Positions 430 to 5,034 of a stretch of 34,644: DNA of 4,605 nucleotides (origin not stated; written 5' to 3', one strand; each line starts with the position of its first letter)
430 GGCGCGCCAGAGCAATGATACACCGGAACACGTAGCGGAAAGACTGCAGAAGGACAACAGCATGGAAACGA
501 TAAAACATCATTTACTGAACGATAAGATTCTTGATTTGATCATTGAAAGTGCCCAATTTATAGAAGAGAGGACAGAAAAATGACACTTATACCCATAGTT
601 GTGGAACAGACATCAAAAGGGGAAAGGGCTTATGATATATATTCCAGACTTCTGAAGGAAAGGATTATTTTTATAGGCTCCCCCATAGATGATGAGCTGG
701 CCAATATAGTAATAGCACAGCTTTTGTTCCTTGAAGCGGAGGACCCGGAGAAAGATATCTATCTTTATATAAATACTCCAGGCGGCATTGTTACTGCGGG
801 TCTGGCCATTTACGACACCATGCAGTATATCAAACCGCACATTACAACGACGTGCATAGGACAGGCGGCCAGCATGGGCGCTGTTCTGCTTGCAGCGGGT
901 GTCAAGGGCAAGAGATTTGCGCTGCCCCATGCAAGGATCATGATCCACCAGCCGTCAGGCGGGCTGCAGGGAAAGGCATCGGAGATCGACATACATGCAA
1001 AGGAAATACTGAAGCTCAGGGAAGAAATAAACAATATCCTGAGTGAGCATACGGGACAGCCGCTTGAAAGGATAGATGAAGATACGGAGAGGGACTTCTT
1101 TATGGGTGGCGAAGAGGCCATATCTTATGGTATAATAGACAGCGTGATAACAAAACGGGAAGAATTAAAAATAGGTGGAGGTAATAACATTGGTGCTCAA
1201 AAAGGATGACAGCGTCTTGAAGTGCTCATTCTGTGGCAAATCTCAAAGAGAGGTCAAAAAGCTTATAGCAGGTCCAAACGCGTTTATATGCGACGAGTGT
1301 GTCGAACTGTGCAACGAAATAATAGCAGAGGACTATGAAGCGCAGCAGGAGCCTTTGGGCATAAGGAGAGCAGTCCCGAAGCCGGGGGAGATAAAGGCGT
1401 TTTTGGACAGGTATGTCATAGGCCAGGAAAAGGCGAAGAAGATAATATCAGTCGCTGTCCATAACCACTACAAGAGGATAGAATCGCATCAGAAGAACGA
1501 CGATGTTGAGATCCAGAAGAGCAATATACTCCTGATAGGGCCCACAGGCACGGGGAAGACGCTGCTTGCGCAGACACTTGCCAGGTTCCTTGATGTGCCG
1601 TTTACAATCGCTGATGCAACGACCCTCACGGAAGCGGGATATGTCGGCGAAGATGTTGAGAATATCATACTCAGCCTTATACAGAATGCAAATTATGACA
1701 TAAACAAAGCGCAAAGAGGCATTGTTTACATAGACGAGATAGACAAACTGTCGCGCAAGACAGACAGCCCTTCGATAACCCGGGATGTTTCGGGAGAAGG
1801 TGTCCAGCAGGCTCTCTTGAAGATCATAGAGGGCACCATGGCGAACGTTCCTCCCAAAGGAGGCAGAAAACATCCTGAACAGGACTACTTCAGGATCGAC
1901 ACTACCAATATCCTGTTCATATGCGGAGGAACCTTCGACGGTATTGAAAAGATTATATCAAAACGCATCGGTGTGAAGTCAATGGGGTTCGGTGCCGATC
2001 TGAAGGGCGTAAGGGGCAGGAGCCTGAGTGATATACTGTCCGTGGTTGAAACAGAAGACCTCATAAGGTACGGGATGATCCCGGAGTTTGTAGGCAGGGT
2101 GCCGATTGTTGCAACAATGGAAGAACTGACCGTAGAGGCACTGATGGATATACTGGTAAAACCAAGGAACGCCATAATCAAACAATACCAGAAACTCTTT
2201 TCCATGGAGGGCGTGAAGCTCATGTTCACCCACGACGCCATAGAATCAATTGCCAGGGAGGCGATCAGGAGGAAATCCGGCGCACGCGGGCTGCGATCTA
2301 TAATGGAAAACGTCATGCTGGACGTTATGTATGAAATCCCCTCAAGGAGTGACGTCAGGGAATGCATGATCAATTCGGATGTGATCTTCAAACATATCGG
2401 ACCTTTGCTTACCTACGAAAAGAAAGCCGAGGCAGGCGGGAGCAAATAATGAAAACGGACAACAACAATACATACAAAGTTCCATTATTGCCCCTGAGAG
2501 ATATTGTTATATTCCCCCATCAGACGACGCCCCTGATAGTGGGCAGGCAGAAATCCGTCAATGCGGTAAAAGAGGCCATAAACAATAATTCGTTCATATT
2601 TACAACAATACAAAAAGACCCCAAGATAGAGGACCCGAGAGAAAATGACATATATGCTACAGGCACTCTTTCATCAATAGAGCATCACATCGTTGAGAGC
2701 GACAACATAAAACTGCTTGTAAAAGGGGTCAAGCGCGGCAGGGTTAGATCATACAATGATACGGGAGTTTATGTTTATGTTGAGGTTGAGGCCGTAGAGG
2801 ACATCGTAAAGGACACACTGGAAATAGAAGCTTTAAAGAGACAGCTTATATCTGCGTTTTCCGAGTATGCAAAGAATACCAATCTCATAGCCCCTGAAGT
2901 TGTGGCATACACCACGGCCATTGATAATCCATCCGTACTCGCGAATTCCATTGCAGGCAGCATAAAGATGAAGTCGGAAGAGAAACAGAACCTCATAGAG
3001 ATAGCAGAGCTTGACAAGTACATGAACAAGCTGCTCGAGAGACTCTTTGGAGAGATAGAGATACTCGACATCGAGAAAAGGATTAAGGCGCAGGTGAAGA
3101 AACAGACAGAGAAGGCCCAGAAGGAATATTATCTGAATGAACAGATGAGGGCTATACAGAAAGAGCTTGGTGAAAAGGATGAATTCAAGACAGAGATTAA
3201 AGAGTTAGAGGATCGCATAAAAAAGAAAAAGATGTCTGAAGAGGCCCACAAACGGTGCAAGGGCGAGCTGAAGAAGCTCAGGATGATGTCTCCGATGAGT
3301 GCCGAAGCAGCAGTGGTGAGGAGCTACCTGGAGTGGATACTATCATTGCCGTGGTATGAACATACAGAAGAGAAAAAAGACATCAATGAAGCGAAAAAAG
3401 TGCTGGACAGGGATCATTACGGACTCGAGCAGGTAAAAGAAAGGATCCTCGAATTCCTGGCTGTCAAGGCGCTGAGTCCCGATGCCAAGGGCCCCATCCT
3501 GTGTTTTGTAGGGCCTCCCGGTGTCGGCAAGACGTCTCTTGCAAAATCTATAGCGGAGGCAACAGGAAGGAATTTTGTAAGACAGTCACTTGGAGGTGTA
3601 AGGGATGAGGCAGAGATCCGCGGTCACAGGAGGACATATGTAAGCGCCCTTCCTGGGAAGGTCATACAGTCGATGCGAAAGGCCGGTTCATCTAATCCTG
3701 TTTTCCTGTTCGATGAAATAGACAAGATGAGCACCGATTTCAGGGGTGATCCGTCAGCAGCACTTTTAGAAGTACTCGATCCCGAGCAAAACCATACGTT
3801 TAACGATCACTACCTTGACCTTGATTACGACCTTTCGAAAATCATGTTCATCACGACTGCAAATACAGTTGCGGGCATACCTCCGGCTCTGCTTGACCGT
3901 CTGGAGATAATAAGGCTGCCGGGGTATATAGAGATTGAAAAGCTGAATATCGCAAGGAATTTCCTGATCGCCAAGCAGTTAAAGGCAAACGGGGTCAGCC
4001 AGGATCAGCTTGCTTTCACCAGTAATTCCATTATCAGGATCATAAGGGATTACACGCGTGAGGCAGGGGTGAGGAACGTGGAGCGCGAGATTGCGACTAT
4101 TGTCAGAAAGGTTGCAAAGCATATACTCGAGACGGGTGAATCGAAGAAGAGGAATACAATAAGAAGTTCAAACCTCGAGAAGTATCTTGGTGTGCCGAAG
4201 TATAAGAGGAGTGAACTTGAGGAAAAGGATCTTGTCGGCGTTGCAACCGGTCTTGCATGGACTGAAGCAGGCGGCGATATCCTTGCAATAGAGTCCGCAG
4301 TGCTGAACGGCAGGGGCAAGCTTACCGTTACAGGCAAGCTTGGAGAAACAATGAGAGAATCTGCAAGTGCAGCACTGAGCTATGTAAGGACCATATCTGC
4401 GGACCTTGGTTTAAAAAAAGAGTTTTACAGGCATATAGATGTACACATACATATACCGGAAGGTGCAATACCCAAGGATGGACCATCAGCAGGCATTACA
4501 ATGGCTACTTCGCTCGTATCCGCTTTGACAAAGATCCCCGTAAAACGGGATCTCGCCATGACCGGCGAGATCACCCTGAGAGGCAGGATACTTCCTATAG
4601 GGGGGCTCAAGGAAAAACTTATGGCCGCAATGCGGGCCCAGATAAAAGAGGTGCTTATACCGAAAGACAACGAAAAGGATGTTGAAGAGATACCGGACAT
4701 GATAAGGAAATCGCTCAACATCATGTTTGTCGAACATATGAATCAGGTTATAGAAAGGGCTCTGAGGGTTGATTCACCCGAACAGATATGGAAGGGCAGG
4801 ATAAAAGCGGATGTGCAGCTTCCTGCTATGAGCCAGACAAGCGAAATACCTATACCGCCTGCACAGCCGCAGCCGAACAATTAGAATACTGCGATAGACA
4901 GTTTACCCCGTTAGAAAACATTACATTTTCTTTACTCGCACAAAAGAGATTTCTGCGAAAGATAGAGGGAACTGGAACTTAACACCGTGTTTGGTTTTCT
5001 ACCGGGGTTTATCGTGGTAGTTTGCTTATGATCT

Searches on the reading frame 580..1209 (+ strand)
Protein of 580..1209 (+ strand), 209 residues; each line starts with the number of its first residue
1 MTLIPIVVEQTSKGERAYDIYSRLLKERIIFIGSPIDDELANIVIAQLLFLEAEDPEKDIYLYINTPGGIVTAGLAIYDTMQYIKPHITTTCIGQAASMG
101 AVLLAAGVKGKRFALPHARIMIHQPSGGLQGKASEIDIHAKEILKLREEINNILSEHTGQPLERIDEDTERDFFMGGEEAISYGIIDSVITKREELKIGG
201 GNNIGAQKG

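Call 56: search_protein_families(library=pfam, proteins=[window:580-1209:+], max_evalue=0.00001)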
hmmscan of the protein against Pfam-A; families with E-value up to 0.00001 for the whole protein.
window:580-1209:+ (209 aa): 1 family
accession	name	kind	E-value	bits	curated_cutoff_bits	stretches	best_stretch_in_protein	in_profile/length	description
PF00574.28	CLP_protease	-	6e-87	290.7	20.2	1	13-192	2-181/182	Clp protease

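Call 77: list_cluster_members(proteins=[window:580-1206:+, window:1175-2446:+, window:2362-4881:+, window:11379-11699:+, window:11712-11960:+, window:12084-13076:+, P0094, P0219, P0038, P0118])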
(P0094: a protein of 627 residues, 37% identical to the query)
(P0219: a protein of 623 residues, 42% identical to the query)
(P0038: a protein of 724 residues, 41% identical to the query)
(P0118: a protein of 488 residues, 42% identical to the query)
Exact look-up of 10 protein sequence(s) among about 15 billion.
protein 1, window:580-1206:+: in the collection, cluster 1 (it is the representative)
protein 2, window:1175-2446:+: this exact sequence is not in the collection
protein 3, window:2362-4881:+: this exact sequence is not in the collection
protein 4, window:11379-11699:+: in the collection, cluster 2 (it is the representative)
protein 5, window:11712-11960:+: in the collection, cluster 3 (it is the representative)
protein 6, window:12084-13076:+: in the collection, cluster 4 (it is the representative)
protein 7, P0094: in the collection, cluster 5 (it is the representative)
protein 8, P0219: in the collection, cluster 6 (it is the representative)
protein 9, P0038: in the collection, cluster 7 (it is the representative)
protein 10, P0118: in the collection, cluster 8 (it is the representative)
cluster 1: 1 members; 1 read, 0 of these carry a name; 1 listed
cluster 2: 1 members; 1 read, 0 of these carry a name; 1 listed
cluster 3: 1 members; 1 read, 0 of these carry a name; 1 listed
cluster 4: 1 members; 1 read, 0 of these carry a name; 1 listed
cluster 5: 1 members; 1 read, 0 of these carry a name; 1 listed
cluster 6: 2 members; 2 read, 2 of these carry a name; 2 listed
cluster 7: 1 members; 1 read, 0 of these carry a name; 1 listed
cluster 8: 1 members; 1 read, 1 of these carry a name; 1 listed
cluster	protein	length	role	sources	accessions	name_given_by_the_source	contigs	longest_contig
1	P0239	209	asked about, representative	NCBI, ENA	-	-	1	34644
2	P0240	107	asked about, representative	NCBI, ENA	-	-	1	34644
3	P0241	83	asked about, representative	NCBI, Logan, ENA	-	-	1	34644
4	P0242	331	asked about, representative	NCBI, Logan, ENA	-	-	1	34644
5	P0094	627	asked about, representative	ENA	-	-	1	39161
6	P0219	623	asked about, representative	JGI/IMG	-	hypothetical protein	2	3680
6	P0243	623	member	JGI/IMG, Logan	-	hypothetical protein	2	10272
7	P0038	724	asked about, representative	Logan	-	-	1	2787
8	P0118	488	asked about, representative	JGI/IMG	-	hypothetical protein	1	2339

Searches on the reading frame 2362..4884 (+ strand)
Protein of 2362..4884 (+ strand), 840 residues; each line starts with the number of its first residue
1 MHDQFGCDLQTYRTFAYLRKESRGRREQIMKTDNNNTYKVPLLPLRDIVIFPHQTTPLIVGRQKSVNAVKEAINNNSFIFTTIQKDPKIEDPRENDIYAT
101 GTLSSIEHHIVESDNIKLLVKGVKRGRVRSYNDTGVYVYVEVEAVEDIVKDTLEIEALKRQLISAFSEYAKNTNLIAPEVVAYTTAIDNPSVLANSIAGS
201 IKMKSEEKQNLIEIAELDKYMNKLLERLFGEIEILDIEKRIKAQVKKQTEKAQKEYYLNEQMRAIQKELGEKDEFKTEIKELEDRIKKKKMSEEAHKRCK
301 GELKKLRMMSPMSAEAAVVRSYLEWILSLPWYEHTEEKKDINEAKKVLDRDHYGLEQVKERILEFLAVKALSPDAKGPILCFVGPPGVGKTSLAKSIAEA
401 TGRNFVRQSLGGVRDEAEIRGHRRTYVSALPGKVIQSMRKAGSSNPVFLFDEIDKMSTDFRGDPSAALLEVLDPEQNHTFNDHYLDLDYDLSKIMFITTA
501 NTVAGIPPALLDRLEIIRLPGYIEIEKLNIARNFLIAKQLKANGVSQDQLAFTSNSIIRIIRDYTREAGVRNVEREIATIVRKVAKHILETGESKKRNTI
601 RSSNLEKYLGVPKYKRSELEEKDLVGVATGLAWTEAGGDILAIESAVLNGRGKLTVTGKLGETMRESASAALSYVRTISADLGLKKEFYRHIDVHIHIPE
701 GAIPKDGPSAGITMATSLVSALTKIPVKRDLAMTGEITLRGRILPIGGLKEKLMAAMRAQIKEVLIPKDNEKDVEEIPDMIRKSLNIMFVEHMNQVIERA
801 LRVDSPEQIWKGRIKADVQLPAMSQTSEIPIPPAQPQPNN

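Call 21: search_protein_families(library=pfam, proteins=[window:2362-4884:+], max_evalue=0.001)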
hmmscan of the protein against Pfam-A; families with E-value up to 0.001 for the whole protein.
window:2362-4884:+ (840 aa): 8 families
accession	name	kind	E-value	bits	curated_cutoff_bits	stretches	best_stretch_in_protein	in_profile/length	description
PF05362.19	Lon_C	-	2e-91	305.6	21.1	1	600-801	2-203/205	Lon protease (S16) C-terminal proteolytic domain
PF02190.22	LON_substr_bdg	-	5.4e-36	124.8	28.7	1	39-227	1-197/200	ATP-dependent protease La (LON) substrate-binding domain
PF00004.35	AAA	-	4e-25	89.2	21.2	1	380-518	1-127/131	ATPase family associated with various cellular activities (AAA)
PF22667.2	Lon_lid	-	2.6e-20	72.3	27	1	541-595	1-55/57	Lon protease AAA+ ATPase lid domain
PF07728.20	AAA_5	-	3.4e-09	37.3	22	1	380-513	2-138/139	AAA domain (dynein-related subfamily)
PF13541.12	ChlI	-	9.3e-09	35.7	27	1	643-770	1-121/121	Subunit ChlI of Mg-chelatase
PF08298.17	AAA_PrkA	-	5.4e-05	22.8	25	1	348-399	57-107/358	PrkA AAA domain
PF07724.20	AAA_2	-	0.00035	21.1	27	0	381-503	7-126/166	AAA domain (Cdc48 subfamily)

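Call 78: find_homologous_proteins(query=window:2362-4881:+, max_evalue=1e-50)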
Query window:2362-4881:+ (840 aa): 8000 proteins with E <= 1e-50 among 8000 candidates; the best 120 are listed.
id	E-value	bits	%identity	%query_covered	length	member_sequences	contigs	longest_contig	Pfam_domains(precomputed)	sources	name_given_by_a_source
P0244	0.0e+0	1774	100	97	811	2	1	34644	PF02190.23,PF05362.20,PF00004.36,PF22667.3,PF07728.21,PF13541.13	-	-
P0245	0.0e+0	1496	82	97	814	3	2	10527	PF02190.23,PF05362.20,PF00004.36,PF22667.3,PF07728.21,PF13541.13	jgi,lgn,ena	-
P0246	0.0e+0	1495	83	97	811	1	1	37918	PF02190.23,PF05362.20,PF00004.36,PF22667.3,PF07728.21,PF13541.13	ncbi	-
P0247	0.0e+0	1492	82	97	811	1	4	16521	PF02190.23,PF08298.18,PF05362.20,PF00004.36,PF22667.3,PF07728.21,PF13541.13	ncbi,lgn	-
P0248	0.0e+0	1488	83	95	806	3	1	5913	PF02190.23,PF08298.18,PF05362.20,PF00004.36,PF22667.3,PF07728.21,PF13541.13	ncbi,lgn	-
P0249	0.0e+0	1468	81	97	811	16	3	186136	PF02190.23,PF08298.18,PF05362.20,PF00004.36,PF22667.3,PF07728.21,PF13541.13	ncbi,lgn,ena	-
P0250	0.0e+0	1465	80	96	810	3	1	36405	PF02190.23,PF05362.20,PF00004.36,PF22667.3,PF07728.21,PF13541.13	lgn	-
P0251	0.0e+0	1460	81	96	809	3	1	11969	PF02190.23,PF05362.20,PF00004.36,PF22667.3,PF07728.21,PF13541.13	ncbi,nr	ncbi:MAG: endopeptidase La [Deltaproteobacteria bacterium]|nr:endopeptidase La [Deltaproteobacteria 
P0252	0.0e+0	1454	81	95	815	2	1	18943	PF02190.23,PF05362.20,PF00004.36,PF22667.3,PF07728.21,PF13541.13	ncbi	ncbi:MAG: endopeptidase La [bacterium]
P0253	0.0e+0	1449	80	96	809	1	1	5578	PF02190.23,PF05362.20,PF00004.36,PF22667.3,PF07728.21,PF13541.13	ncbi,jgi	-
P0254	0.0e+0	1447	80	97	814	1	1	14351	PF02190.23,PF08298.18,PF05362.20,PF00004.36,PF22667.3,PF07728.21,PF13541.13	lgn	-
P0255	0.0e+0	1445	79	96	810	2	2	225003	PF02190.23,PF05362.20,PF00004.36,PF22667.3,PF07728.21,PF13541.13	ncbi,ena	-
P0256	0.0e+0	1420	77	97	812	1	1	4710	PF02190.23,PF08298.18,PF05362.20,PF00004.36,PF22667.3,PF07728.21,PF13191.13,PF13541.13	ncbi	-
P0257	0.0e+0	1350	76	95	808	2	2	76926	PF02190.23,PF08298.18,PF05362.20,PF00004.36,PF22667.3,PF07728.21,PF13541.13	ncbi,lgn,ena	-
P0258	0.0e+0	1066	61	95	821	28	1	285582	PF02190.23,PF05362.20,PF00004.36,PF22667.3,PF07728.21,PF13541.13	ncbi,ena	-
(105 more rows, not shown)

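Call 79: find_encoding_contigs(protein=P0249, flank=10000, max_places=3)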
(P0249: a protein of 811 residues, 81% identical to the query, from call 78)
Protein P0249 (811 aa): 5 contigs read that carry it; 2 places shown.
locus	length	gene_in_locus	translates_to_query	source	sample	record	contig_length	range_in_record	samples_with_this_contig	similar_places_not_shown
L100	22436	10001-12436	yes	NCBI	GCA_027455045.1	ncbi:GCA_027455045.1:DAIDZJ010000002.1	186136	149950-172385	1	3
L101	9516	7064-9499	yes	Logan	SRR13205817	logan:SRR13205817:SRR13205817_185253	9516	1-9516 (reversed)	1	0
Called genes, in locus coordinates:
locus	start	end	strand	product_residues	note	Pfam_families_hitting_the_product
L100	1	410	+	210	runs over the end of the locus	-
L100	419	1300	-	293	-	PF00501:AMP-binding, PF23562:AMP-binding_C_3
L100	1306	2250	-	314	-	PF00501:AMP-binding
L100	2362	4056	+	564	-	PF00501:AMP-binding, PF13193:AMP-binding_C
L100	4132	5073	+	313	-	PF00005:ABC_tran, PF13304:AAA_21 (weak)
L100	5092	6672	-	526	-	PF00069:Pkinase, PF03109:ABC1 (faint), PF07714:PK_Tyr_Ser-Thr, PF14531:Kinase-like (faint)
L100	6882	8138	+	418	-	PF05697:Trigger_N, PF05698:Trigger_C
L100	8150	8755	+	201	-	PF00574:CLP_protease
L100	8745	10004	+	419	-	PF06689:zf-C4_ClpX, PF00493:MCM (weak), PF01078:Mg_chelatase (faint), PF05496:RuvB_N (weak), PF00004:AAA, PF07724:AAA_2, PF07728:AAA_5 (weak), PF10431:ClpB_D2-small, +1 more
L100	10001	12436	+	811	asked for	PF02190:LON_substr_bdg, PF08298:AAA_PrkA (faint), PF00004:AAA, PF07728:AAA_5, PF22667:Lon_lid, PF05362:Lon_C, PF13541:ChlI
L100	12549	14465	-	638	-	PF07719:TPR_2 (faint), PF13428:TPR_14 (faint), PF13181:TPR_8 (faint), PF14559:TPR_19 (weak)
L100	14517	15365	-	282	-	PF12740:PETase (faint), PF12146:Hydrolase_4, PF00561:Abhydrolase_1, PF12697:Abhydrolase_6, PF00326:Peptidase_S9 (faint)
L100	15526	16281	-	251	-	PF01145:Band_7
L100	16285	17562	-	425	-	PF25145:NfeD1b_N, PF24961:NfeD_membrane, PF01957:NfeD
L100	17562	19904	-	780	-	PF07715:Plug, PF00593:TonB_dep_Rec_b-barrel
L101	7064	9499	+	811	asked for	PF02190:LON_substr_bdg, PF08298:AAA_PrkA (faint), PF00004:AAA, PF07728:AAA_5, PF22667:Lon_lid, PF05362:Lon_C, PF13541:ChlI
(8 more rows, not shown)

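Call 80: find_encoding_contigs(protein=P0255, flank=10000, max_places=3)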
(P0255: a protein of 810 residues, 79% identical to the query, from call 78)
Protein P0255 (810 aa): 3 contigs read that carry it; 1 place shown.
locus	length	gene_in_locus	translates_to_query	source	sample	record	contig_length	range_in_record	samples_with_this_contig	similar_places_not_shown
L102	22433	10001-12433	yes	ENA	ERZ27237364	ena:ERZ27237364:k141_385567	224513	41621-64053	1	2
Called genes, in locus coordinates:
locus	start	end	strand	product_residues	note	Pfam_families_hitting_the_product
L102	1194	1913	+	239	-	PF13462:Thioredoxin_4, PF13098:Thioredoxin_2 (faint), PF01323:DSBA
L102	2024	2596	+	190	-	-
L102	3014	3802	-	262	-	PF02567:PhzC-PhzF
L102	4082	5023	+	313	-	PF00005:ABC_tran, PF13304:AAA_21 (faint)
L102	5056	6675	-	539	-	PF00069:Pkinase, PF03109:ABC1 (faint), PF07714:PK_Tyr_Ser-Thr, PF14531:Kinase-like (faint), PF08308:PEGA (weak)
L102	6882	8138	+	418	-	PF05697:Trigger_N, PF05698:Trigger_C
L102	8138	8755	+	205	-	PF00574:CLP_protease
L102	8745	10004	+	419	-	PF06689:zf-C4_ClpX, PF00493:MCM (weak), PF01078:Mg_chelatase (faint), PF05496:RuvB_N (weak), PF00004:AAA, PF07724:AAA_2, PF07728:AAA_5 (weak), PF10431:ClpB_D2-small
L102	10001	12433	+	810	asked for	PF02190:LON_substr_bdg, PF00004:AAA, PF07728:AAA_5, PF22667:Lon_lid, PF05362:Lon_C, PF13541:ChlI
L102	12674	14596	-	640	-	PF07719:TPR_2 (faint), PF13428:TPR_14 (faint), PF14559:TPR_19 (faint), PF13181:TPR_8 (faint), PF13371:TPR_9 (faint)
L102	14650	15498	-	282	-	PF12146:Hydrolase_4, PF00561:Abhydrolase_1, PF12697:Abhydrolase_6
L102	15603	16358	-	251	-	PF01145:Band_7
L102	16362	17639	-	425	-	PF25145:NfeD1b_N, PF24961:NfeD_membrane, PF01957:NfeD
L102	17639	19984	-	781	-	PF07715:Plug, PF00593:TonB_dep_Rec_b-barrel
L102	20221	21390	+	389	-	PF00149:Metallophos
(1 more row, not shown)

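Call 81: find_encoding_contigs(protein=P0246, flank=10000, max_places=3)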
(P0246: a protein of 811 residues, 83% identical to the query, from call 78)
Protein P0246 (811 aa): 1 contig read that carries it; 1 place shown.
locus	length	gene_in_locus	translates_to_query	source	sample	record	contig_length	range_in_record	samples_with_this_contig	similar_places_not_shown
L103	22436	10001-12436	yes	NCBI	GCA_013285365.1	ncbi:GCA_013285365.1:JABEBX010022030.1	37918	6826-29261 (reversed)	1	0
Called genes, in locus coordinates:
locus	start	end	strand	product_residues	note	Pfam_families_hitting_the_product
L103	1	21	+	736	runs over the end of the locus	PF19312:NtrY_N (weak), PF00672:HAMP, PF00989:PAS (weak), PF08448:PAS_4 (faint), PF13426:PAS_9 (weak), PF00512:HisKA, PF02518:HATPase_c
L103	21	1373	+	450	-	PF00072:Response_reg, PF00158:Sigma54_activat, PF01078:Mg_chelatase (faint), PF14532:Sigma54_activ_2, PF25601:AAA_lid_14, PF02954:HTH_8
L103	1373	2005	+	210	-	-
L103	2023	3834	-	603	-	PF00501:AMP-binding, PF23562:AMP-binding_C_3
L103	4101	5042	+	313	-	PF00005:ABC_tran, PF13304:AAA_21 (weak)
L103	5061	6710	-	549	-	PF01636:APH (faint), PF00069:Pkinase, PF07714:PK_Tyr_Ser-Thr, PF14531:Kinase-like (faint)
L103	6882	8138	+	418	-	PF05697:Trigger_N, PF05698:Trigger_C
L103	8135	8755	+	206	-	PF00574:CLP_protease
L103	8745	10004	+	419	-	PF06689:zf-C4_ClpX, PF01078:Mg_chelatase (faint), PF05496:RuvB_N (weak), PF00004:AAA, PF07724:AAA_2, PF07728:AAA_5 (weak), PF13401:AAA_22 (faint), PF10431:ClpB_D2-small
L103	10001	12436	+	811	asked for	PF02190:LON_substr_bdg, PF00004:AAA, PF07728:AAA_5, PF22667:Lon_lid, PF05362:Lon_C, PF13541:ChlI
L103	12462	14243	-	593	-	PF07719:TPR_2 (faint), PF13431:TPR_17 (faint), PF23914:TPR_CcmH_CycH (faint), PF00515:TPR_1 (faint), PF13181:TPR_8 (faint), PF13371:TPR_9 (faint), PF13374:TPR_10 (faint), PF14559:TPR_19 (weak), +3 more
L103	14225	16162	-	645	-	PF13428:TPR_14 (faint), PF00515:TPR_1 (faint), PF07719:TPR_2 (faint), PF13181:TPR_8 (faint), PF13424:TPR_12 (faint), PF14559:TPR_19 (faint)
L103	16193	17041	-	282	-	PF12740:PETase (faint), PF12146:Hydrolase_4, PF00561:Abhydrolase_1, PF12697:Abhydrolase_6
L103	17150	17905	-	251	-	PF01145:Band_7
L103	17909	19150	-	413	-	PF25145:NfeD1b_N, PF24961:NfeD_membrane, PF01957:NfeD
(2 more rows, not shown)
